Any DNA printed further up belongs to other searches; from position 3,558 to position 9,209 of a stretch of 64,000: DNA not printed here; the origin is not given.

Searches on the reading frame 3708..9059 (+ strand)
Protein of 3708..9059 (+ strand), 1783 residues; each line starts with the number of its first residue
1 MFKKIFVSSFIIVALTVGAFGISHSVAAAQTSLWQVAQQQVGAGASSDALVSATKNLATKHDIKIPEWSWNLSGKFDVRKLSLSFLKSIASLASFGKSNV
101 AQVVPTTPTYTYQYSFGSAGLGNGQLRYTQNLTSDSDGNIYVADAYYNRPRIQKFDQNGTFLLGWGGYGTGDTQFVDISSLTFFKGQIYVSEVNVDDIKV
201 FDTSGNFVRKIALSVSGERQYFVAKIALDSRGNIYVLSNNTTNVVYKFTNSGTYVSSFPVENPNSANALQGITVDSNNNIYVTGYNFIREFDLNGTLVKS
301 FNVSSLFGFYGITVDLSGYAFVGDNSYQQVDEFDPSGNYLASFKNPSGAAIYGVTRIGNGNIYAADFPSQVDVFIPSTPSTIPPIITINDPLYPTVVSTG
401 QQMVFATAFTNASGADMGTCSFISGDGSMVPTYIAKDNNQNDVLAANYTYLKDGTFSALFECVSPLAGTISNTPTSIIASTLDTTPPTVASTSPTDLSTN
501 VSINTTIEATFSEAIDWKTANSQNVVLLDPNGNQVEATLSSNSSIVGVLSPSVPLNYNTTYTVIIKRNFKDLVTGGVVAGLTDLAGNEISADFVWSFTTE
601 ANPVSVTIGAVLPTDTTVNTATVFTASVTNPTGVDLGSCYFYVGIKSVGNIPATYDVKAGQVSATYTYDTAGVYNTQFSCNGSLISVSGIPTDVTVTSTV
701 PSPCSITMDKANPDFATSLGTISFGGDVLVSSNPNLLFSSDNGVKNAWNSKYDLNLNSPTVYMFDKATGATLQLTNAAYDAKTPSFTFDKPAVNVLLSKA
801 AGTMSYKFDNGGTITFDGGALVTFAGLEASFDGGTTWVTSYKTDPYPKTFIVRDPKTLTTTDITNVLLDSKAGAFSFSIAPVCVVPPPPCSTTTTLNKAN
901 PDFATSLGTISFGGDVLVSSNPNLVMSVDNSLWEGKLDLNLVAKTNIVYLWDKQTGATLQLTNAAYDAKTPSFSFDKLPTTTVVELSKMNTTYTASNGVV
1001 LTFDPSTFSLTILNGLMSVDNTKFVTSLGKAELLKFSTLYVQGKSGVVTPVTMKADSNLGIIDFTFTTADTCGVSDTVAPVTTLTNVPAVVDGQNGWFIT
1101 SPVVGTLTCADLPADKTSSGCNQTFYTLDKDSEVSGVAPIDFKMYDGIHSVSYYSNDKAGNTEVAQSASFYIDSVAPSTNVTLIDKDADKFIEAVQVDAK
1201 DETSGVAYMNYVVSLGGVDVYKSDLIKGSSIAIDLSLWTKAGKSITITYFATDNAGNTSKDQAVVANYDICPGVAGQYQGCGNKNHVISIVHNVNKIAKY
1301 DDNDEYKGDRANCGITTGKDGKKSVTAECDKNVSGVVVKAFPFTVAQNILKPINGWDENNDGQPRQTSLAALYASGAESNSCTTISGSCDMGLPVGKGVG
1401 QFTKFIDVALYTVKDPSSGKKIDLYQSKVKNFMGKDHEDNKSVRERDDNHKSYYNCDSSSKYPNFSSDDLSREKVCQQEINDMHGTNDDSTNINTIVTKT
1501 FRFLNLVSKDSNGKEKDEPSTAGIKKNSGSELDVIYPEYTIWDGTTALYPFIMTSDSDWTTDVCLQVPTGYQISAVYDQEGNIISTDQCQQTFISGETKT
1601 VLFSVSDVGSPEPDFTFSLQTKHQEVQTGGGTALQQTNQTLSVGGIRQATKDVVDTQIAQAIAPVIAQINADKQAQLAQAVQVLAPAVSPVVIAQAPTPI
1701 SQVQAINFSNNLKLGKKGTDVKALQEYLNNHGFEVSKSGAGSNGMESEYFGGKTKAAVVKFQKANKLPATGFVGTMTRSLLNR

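Call 8: search_protein_families(library=pfam, proteins=[window:3708-9059:+], max_evalue=0.001)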
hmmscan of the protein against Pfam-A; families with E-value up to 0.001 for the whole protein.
window:3708-9059:+ (1783 aa): 6 families
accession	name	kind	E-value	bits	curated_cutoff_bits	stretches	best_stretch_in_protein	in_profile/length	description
PF13205.12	Big_5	-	2.3e-20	73.7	23.6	1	483-599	1-105/105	Bacterial Ig-like domain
PF01471.23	PG_binding_1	-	1.9e-13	50.8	23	1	1718-1781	2-57/57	Putative peptidoglycan binding domain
PF22701.2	Mala_s_1-like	-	2.8e-07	31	27.5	1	135-303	7-168/195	Mal s 1 allergenic protein-like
PF06739.17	SBBP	-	4.2e-07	30.2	20.5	1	270-285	16-31/38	Beta-propeller repeat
PF01436.27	NHL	-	1.1e-06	28.8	20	0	132-155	7-28/28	NHL repeat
PF17170.10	DUF5128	-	2.6e-05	24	22.9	1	172-281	40-147/321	6-bladed beta-propeller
